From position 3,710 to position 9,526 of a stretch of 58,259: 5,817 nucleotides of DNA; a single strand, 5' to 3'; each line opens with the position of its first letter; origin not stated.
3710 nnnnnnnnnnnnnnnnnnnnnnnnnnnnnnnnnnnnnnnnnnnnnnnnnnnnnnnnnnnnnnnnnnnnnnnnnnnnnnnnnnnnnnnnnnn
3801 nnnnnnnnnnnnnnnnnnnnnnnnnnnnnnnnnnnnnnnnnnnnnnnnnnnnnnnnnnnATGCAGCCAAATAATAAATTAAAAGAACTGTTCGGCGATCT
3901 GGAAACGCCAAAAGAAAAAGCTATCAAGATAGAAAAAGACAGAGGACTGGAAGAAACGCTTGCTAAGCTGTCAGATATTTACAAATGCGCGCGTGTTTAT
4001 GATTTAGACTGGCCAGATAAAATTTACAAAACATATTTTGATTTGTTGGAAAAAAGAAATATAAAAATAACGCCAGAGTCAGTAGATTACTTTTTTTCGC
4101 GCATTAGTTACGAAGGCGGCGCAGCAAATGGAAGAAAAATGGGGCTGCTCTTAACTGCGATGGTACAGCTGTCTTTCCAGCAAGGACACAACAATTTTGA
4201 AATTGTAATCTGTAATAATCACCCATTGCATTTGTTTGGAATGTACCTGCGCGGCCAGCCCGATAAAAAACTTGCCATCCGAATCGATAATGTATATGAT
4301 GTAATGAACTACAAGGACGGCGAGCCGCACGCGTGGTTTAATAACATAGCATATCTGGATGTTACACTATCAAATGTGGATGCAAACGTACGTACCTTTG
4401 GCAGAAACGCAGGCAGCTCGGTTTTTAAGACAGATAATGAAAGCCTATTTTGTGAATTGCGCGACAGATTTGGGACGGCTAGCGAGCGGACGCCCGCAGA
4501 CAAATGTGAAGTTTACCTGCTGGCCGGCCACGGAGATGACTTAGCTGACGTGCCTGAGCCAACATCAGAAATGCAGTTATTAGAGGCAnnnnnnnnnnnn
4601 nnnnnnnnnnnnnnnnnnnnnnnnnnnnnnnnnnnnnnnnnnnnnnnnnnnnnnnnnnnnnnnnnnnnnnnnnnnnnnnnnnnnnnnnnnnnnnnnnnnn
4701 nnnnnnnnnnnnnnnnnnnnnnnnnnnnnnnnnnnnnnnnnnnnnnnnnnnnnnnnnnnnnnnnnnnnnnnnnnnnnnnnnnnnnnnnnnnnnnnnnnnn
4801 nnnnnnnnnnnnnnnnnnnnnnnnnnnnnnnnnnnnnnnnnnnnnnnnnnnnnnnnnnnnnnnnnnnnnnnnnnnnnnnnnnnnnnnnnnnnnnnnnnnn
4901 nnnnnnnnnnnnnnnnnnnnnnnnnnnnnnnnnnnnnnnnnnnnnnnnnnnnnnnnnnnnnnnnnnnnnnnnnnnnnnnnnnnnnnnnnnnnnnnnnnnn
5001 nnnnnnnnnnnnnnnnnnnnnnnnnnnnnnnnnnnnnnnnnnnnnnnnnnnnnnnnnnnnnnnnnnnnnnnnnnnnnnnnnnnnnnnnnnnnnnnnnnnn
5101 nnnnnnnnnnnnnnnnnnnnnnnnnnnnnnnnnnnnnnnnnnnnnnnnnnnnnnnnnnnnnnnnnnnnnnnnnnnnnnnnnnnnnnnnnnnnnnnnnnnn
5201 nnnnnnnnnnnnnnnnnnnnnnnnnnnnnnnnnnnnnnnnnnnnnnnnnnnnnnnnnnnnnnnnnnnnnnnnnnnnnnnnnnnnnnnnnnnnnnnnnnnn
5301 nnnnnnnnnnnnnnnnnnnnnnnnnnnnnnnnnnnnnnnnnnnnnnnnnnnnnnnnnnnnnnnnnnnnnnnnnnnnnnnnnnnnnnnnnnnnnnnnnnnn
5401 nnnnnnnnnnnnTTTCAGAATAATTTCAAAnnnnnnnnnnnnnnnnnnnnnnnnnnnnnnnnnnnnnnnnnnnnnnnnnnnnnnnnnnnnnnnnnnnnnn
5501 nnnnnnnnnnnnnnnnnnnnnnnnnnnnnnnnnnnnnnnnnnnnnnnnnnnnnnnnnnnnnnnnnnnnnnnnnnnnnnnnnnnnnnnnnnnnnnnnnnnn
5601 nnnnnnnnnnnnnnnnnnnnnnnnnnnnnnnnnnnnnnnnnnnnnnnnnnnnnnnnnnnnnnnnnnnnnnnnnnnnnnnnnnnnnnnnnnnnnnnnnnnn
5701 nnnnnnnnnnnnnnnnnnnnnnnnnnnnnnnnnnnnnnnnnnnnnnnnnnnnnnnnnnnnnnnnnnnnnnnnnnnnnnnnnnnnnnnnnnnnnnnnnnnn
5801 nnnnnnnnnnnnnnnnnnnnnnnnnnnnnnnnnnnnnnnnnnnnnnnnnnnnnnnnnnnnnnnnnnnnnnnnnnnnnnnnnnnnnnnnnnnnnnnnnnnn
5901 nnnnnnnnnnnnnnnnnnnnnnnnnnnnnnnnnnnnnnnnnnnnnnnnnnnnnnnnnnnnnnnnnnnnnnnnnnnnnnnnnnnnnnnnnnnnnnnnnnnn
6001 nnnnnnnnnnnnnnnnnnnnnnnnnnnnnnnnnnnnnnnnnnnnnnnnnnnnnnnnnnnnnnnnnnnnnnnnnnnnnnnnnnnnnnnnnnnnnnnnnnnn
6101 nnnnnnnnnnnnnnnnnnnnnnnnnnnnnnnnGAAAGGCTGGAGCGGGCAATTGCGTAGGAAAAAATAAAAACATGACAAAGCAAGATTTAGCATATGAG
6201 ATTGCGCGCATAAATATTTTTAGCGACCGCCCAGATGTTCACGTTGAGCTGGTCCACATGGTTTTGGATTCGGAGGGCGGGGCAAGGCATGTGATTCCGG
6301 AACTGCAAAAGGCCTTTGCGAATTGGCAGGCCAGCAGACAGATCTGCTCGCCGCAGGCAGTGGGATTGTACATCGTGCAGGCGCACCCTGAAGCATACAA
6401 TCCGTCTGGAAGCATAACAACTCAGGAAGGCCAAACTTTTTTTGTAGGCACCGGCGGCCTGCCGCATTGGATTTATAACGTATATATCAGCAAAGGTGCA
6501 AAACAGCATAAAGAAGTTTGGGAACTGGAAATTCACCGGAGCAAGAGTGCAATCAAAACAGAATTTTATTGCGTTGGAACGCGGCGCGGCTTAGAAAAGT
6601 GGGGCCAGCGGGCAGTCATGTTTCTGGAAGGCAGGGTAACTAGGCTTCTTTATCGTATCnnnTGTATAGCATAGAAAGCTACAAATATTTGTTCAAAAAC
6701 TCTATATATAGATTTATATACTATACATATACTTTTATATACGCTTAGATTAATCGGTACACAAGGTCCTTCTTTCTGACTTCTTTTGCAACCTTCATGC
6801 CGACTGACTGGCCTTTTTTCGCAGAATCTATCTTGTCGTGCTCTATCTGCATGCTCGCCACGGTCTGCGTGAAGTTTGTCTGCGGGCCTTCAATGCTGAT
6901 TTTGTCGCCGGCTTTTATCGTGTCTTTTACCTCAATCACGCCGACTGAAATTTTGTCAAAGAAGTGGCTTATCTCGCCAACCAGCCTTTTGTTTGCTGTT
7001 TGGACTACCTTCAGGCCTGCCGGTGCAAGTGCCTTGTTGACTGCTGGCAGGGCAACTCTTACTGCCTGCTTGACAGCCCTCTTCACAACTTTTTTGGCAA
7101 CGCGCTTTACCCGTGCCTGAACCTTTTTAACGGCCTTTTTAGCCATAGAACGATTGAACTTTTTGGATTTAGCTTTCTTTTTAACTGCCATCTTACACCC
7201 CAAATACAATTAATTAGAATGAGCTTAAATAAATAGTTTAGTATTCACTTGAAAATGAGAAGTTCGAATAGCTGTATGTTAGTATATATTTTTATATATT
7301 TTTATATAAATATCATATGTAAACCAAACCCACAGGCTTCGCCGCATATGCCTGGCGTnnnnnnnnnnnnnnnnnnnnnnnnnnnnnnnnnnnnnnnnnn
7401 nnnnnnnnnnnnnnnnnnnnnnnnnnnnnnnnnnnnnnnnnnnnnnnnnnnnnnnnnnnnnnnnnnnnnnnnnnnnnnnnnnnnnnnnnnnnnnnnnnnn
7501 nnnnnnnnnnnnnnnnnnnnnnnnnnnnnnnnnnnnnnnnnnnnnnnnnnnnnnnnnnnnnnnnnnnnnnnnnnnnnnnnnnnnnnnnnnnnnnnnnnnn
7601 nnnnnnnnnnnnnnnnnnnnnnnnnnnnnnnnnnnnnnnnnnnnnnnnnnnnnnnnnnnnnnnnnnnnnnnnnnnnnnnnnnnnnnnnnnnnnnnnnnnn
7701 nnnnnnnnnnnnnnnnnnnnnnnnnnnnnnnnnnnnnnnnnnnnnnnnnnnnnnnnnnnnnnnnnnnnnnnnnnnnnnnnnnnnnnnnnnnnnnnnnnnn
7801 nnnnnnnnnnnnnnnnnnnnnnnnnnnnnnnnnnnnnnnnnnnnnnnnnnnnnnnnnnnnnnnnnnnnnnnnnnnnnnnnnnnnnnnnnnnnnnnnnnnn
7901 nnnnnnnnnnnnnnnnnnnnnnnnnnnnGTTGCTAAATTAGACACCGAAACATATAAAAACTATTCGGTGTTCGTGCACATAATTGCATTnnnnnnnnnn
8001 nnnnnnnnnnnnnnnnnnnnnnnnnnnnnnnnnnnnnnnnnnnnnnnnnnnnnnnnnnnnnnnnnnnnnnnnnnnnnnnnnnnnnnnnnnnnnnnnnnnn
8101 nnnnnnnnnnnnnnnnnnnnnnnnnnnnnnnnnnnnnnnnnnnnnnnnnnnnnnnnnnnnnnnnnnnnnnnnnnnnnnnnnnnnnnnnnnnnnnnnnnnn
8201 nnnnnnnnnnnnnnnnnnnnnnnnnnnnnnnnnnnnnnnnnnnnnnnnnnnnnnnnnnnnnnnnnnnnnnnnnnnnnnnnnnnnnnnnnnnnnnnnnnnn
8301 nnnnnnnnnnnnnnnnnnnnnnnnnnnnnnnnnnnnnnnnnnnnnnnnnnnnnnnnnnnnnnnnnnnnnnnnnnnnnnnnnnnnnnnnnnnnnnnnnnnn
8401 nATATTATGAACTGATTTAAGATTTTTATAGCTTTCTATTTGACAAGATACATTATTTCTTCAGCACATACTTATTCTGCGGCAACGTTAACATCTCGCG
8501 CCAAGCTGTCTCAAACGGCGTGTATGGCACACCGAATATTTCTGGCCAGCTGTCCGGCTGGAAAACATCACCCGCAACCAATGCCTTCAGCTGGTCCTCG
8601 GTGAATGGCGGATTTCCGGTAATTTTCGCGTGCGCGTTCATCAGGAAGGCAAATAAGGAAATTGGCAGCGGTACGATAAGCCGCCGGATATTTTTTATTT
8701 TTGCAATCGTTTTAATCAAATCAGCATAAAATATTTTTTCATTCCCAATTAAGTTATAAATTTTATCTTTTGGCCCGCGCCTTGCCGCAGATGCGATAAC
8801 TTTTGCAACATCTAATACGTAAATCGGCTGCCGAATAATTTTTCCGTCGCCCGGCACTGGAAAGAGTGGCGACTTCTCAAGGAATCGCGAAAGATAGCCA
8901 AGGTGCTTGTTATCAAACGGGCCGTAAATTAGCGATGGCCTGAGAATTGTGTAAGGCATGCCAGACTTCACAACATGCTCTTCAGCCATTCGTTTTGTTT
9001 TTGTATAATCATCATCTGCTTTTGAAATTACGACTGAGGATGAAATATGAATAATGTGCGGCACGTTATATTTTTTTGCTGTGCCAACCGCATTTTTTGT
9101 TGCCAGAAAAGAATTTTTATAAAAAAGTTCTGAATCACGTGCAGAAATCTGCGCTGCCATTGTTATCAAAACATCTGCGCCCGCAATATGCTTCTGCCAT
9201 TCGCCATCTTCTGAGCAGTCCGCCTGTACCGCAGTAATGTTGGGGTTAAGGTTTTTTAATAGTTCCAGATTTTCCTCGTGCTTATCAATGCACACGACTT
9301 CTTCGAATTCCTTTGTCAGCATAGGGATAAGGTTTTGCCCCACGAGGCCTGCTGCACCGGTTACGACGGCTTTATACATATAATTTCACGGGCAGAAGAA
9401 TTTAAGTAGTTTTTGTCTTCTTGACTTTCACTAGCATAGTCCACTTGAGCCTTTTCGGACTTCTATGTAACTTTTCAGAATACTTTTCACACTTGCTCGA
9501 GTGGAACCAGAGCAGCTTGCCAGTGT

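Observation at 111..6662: Divergent P-loop NTPase plus six tandem paralogs of an unrecognised family: candidate undescribed multi-subunit system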

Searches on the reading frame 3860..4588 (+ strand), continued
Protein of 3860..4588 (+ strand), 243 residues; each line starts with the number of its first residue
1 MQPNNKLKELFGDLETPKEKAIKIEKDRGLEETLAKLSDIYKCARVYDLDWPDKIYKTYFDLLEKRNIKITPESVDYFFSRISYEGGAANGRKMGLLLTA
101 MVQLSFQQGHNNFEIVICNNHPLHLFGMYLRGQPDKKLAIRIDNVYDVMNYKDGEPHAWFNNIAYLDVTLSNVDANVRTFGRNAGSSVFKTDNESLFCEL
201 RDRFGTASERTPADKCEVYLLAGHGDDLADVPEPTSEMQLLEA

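Call 91: fold_search(model_id=the predicted structure, library=viral)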
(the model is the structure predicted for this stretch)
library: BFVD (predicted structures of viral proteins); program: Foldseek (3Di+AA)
matches with E <= 10: 217; with E <= 0.001: 0
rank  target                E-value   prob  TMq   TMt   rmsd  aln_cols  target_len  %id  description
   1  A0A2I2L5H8            3.3e-01  0.03  0.14  0.08  18.6       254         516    8  DEAD/SNF2 helicase [Orpheovirus IHUMI-LCC2]
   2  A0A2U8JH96            3.6e-01  0.09  0.12  0.16  14.8       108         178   15  P20 protein [Arracacha virus 1]
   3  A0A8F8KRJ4            4.3e-01  0.14  0.14  0.06  18.5       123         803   15  Ubiquitin-like domain-containing protein [Clandestinovirus]
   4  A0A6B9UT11            5.5e-01  0.12  0.14  0.13  10.5       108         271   17  (no name in the UniProt tables at hand)
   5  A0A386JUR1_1          5.8e-01  0.06  0.20  0.07  16.9       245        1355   15  Replicase polyprotein 1ab [Planarian secretory cell nidovirus]
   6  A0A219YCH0            6.2e-01  0.15  0.16  0.29  13.2       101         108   11  Uncharacterized protein [Aeromonas phage 65.2]
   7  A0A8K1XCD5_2          6.2e-01  0.08  0.25  0.07  14.0       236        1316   14  (no name in the UniProt tables at hand)
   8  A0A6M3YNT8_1          6.2e-01  0.05  0.19  0.07  19.6       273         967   11  RNA-directed RNA polymerase [Picornavirales sp.]
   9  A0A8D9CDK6            7.0e-01  0.25  0.20  0.17   4.9        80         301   14  Putative lysozyme family protein [uncultured marine phage]
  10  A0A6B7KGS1            7.9e-01  0.04  0.16  0.14  15.4       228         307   14  MTASE-1 [Spodoptera cosmioides nucleopolyhedrovirus]
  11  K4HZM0                8.4e-01  0.25  0.21  0.38   4.1        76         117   13  Uncharacterized protein [Lactobacillus phage ATCC 8014-B2]
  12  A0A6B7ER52            8.4e-01  0.08  0.23  0.22  11.5       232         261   10  (no name in the UniProt tables at hand)
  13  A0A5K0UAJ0            8.9e-01  0.06  0.21  0.08  18.1       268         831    9  tRNA carboxymethyluridine synthase [Yasminevirus sp. GU-2018]
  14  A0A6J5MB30            9.5e-01  0.08  0.17  0.15  13.1       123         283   10  Uncharacterized protein [uncultured Caudovirales phage]
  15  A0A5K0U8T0            1.1e+00  0.03  0.15  0.08  16.6       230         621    8  DEAD/SNF2-like helicase [Yasminevirus sp. GU-2018]
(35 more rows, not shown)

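Call 101: search_solved_structures(query=A3, max_evalue=1, show_alignments=1)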
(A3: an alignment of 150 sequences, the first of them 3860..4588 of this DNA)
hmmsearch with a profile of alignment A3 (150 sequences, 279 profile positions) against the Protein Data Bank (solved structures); distinct sequences matched with E-value up to 1: 14.
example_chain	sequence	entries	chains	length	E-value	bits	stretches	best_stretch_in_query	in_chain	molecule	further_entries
9sw6_K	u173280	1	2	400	2e-12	50.4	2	153-222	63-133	Molybdenum-containing formylmethanofuran dehydrogenase 1 subunit C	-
5t5i_C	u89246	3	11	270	3.1e-11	46.5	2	150-223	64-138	Tungsten-containing formylmethanofuran dehydrogenase 2 subunit C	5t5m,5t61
9sfi_R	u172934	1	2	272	2.3e-08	37.1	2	152-203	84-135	Tungsten-containing formylmethanofuran dehydrogenase 2 subunit C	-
8rja_C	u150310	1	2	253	1.2e-07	34.7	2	165-221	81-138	formylmethanofuran dehydrogenase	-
7bkb_I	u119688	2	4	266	8.2e-07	32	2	151-222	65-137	Formylmethanofuran dehydrogenase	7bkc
6s6y_C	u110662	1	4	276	0.00029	23.6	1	153-223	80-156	Formylmethanofuran dehydrogenase subunit C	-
6jv8_A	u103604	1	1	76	0.055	16.1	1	45-110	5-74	Complement C5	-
6jv7_B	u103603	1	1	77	0.056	16.1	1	45-110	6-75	D-anaphylatoxin C5a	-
8h8h_A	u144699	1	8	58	0.38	13.4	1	17-63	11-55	H-NS family protein MvaT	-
2vdc_A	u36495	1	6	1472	0.56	12.8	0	147-225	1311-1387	GLUTAMATE SYNTHASE [NADPH] LARGE CHAIN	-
1ea0_A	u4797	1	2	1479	0.57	12.8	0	147-225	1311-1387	GLUTAMATE SYNTHASE [NADPH] LARGE CHAIN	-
6s6s_A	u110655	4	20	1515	0.68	12.5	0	147-225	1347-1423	Glutamate synthase [NADPH] large chain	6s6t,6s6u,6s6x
6jv7_A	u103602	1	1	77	0.76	12.4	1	45-98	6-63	Chimeric-rC5a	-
9xtu_C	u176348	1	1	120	0.86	12.2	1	151-220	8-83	Spike protein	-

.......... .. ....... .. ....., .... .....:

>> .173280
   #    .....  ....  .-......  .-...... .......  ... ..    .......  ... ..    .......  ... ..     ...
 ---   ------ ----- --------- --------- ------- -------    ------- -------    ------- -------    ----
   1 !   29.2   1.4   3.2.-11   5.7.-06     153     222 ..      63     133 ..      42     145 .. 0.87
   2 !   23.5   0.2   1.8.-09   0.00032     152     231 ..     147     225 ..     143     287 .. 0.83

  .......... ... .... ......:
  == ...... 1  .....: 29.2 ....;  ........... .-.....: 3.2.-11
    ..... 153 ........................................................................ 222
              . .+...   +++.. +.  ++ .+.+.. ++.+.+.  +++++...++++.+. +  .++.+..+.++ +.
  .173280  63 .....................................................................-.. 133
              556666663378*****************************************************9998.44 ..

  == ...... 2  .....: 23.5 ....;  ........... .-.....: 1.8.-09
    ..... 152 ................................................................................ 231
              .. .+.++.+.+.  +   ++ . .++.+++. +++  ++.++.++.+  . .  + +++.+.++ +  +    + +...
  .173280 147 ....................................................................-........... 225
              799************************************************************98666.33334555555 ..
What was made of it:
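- On GXGXG superfamily (PF01493; FwdC / GltB C-terminal domain): A3 against PDB: FmdC 9sw6_K at 2e-12 and FwdC 5t5i_C at 3.1e-11 (call 101).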

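Call 104: search_protein_families(library=phrogs, proteins=[window:3860-4588:+, L008:5230-6186:+, L008:1898-3733:+, L008:393-1880:+], max_evalue=0.01)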
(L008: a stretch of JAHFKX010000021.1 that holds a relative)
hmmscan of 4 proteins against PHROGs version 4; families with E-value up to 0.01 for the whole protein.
window:3860-4588:+ (243 aa): 0 families

L008:5230-6186:+ (319 aa): 0 families

L008:1898-3733:+ (612 aa): 1 family
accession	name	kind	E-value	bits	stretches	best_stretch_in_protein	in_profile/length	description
phrog_1314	-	DNA, RNA and nucleotide metabolism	0.00016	21.8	0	374-465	251-334/394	HNH endonuclease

L008:393-1880:+ (496 aa): 1 family
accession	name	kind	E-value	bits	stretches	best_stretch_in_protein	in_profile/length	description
phrog_168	-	DNA, RNA and nucleotide metabolism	0.00012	22.8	1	53-189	44-152/314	clamp loader of DNA polymerase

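Call 105: find_related_loci(query=A2, collection=viral_contigs, flank=10000)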
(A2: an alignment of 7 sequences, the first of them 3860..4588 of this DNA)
Query A2 (243 aa) in viral_contigs; peptide patterns used: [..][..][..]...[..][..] (x = any residue, [..] = any of these).
48 stretches matched a pattern, but none encodes a relative of the query by tblastn (E <= 1e-3).
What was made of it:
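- Tried and rejected: The viral scan found none (call 105).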

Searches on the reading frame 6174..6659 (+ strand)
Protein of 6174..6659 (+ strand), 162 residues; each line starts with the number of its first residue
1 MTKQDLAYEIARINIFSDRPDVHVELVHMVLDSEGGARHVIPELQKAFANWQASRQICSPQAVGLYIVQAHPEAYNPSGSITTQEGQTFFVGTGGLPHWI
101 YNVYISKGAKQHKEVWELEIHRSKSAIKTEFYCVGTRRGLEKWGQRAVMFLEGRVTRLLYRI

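Call 4: search_protein_families(library=pfam, proteins=[window:6174-6659:+], max_evalue=1)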
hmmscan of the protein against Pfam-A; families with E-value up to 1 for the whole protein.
window:6174-6659:+ (162 aa): 0 families

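Call 9: search_protein_families(library=ncbifam, proteins=[window:6174-6659:+], max_evalue=1)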
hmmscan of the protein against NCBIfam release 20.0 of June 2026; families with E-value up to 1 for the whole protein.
window:6174-6659:+ (162 aa): 1 family
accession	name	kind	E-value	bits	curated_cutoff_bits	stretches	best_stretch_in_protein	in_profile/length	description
NF041345.1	XopF1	subfamily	0.16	10.2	800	1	37-91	460-513/668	type III secretion system effector XopF1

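Call 11: search_protein_families(library=padloc, proteins=[window:6174-6659:+], max_evalue=1)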
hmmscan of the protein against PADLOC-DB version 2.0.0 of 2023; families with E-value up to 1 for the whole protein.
window:6174-6659:+ (162 aa): 0 families

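Call 104: search_protein_families(library=phrogs, proteins=[window:6174-6659:+], max_evalue=0.01)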
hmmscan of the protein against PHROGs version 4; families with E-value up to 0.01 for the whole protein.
window:6174-6659:+ (162 aa): 0 families

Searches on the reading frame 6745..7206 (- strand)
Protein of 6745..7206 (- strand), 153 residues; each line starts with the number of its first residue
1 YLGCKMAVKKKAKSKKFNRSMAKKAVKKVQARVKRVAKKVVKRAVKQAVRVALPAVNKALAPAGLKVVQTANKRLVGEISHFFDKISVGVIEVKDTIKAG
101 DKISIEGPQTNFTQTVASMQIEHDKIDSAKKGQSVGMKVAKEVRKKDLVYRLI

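Call 8: search_protein_families(library=pfam, proteins=[window:6745-7206:-], max_evalue=0.001)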
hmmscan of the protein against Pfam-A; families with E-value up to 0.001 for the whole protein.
window:6745-7206:- (153 aa): 2 families
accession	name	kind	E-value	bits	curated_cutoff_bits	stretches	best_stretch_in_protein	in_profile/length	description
PF16325.11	Peptidase_U32_C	-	8.1e-08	32.8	28.2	1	74-149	4-82/83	Peptidase family U32 C-terminal domain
PF03144.31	GTP_EFTU_D2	-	0.0007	20.4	30.3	1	96-141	12-60/73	Elongation factor Tu domain 2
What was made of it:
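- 6745..7209 (-): 154-aa Lys-rich protein with a Peptidase_U32_C-like domain. It is a backbone gene marking the right edge of the indel. Pfam (call 8).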

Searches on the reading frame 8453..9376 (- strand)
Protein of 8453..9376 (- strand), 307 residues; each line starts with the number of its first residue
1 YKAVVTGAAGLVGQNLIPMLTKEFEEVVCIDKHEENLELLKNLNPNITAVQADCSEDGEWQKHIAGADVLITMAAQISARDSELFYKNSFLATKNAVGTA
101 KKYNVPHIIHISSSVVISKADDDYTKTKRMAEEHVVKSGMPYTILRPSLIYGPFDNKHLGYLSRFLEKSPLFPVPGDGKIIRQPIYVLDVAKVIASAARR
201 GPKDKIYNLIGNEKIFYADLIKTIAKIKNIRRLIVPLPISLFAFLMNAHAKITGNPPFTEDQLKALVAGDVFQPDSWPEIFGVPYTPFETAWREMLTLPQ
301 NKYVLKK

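Call 8: search_protein_families(library=pfam, proteins=[window:8453-9376:-], max_evalue=0.001)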
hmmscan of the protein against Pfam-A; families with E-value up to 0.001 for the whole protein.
window:8453-9376:- (307 aa): 10 families
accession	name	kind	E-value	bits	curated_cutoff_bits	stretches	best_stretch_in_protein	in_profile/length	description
PF01370.27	Epimerase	-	9.5e-24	84.6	20.9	1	4-209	2-239/240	NAD dependent epimerase/dehydratase family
PF01073.25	3Beta_HSD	-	7.3e-20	71.6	22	1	4-217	1-248/280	3-beta hydroxysteroid dehydrogenase/isomerase family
PF13460.12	NAD_binding_10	-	3.7e-17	63.2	27.2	1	7-150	1-146/184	NAD(P)H-binding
PF04321.23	RmlD_sub_bind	-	1.2e-08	34.8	27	1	3-230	3-233/287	RmlD substrate binding domain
PF07993.18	NAD_binding_4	-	1.5e-08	34.6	20.1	0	121-155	174-210/258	Male sterility protein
PF03435.24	Sacchrp_dh_NADP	-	9.4e-07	29.7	25.1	1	4-80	2-82/129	Saccharopine dehydrogenase NADP binding domain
PF05368.20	NmrA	-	1.2e-06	28.7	27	1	4-199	6-204/298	NmrA-like family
PF16363.11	GDP_Man_Dehyd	-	1.3e-06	28.6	27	1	5-118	2-134/332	GDP-mannose 4,6 dehydratase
PF02719.21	Polysacc_synt_2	-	5.3e-05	23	20.2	1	4-137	2-151/293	Polysaccharide biosynthesis protein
PF02254.24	TrkA_N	-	0.00023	21.9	23.8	1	9-73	6-69/116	TrkA-N domain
